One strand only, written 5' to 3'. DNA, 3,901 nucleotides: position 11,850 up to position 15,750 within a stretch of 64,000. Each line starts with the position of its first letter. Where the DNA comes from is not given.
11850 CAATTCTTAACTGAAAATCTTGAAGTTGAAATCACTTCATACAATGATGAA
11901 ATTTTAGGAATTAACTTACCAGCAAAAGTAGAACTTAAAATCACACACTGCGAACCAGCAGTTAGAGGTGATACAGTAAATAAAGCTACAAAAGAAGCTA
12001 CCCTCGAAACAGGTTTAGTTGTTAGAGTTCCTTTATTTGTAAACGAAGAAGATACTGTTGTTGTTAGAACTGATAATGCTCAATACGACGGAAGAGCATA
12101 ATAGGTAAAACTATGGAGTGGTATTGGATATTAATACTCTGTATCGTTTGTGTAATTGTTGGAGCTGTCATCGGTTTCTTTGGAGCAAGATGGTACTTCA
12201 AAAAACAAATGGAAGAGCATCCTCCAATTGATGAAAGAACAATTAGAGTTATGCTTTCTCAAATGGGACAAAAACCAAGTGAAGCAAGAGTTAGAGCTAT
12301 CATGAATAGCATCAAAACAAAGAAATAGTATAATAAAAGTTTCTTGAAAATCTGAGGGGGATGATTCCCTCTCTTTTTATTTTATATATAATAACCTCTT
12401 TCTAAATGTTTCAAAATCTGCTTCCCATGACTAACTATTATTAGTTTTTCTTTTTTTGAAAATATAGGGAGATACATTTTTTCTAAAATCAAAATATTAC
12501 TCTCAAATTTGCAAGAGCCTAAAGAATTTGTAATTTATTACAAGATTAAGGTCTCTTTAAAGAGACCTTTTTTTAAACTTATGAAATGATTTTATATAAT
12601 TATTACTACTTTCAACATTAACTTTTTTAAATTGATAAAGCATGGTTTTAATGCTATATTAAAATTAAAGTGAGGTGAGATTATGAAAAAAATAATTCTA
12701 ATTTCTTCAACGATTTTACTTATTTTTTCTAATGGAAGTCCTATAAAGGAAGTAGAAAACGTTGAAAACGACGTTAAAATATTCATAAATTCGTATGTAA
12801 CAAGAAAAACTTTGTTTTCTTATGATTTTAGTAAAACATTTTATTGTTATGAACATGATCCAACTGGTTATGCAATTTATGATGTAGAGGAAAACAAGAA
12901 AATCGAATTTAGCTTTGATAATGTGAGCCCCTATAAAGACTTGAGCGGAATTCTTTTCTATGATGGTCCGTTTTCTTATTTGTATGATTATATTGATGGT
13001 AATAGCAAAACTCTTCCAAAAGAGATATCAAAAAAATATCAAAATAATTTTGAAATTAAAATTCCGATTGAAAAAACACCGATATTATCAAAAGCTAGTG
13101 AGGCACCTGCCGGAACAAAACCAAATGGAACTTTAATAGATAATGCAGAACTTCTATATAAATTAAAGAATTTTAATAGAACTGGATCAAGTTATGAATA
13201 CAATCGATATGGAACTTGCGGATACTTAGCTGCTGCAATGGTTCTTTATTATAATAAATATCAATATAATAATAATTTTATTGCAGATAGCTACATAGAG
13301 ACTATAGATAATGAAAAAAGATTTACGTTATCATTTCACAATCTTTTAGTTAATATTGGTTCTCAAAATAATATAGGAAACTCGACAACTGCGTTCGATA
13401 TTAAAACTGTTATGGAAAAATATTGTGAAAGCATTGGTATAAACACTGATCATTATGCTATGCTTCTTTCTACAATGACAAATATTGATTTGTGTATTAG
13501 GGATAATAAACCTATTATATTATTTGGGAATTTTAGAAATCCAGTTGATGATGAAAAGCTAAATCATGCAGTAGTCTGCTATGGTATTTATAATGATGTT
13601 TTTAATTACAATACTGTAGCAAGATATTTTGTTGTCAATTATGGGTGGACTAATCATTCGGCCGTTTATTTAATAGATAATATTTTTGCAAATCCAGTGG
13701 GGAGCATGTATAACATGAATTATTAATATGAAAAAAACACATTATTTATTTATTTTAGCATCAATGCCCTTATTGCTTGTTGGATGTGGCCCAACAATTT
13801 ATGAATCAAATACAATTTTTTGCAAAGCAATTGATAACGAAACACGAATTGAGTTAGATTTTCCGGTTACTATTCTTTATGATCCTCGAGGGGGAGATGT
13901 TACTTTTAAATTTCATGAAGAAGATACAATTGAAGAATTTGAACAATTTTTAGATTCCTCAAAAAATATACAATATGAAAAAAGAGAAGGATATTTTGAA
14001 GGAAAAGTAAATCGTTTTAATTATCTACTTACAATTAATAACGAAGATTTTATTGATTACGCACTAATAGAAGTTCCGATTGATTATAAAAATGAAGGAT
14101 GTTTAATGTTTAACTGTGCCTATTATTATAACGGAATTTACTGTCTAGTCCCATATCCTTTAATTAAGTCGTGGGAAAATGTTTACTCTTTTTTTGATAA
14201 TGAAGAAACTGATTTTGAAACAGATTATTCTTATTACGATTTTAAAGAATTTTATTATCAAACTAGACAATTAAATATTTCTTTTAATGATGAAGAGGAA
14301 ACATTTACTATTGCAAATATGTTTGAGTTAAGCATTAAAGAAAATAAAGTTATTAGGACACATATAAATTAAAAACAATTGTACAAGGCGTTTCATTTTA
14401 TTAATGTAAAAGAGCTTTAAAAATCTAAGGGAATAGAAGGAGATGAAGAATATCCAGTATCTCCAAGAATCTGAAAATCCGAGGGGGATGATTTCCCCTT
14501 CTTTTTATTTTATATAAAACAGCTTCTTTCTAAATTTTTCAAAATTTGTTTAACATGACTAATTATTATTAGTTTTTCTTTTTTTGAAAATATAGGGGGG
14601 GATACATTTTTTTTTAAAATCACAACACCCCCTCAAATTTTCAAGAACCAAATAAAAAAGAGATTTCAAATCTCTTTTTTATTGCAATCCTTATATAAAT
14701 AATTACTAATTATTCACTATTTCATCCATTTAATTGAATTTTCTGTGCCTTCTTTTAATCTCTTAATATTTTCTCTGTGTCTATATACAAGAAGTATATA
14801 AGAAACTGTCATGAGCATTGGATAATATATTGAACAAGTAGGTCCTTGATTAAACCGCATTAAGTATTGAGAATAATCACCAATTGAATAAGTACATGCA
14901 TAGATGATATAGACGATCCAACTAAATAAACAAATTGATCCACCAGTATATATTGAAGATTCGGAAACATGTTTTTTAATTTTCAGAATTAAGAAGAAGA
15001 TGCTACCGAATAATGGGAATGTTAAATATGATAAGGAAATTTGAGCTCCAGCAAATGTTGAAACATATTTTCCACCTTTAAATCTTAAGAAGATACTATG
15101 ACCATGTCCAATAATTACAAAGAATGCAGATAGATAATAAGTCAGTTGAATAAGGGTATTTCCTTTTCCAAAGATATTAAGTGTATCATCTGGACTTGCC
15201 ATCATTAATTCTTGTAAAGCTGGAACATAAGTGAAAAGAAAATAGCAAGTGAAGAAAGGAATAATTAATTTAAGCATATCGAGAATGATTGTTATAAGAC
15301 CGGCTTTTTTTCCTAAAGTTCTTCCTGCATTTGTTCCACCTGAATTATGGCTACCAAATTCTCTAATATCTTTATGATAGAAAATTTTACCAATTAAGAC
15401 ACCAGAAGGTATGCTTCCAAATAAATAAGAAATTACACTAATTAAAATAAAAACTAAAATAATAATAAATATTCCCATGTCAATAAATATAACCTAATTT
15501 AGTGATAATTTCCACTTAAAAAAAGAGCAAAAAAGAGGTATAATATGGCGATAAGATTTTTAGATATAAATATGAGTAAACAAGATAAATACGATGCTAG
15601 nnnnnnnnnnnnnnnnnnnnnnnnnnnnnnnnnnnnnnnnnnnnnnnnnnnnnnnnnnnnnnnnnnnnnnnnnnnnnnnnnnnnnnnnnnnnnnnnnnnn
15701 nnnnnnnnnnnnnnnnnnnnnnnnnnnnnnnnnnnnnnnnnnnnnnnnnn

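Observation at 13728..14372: Lipoprotein encoded 1 nt after the protease stop: a candidate novel membrane-anchored C10 protease inhibitor or immunity protein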

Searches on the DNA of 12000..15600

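Call 22: search_rna_families(source=window, start=12000, end=15600, threshold=evalue, max_evalue=1)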
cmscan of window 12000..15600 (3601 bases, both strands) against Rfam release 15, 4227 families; matches with E-value up to 1: 2.
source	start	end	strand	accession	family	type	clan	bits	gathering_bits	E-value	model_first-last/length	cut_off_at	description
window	14651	14683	+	RF03623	mir-1252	Gene; miRNA;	-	25.1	70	0.43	1-65/65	no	mir-1252 microRNA precursor family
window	12280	12385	+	RF00558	L20_leader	Cis-reg; leader;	-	21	58.7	0.7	1-127/127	no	Ribosomal protein L20 leader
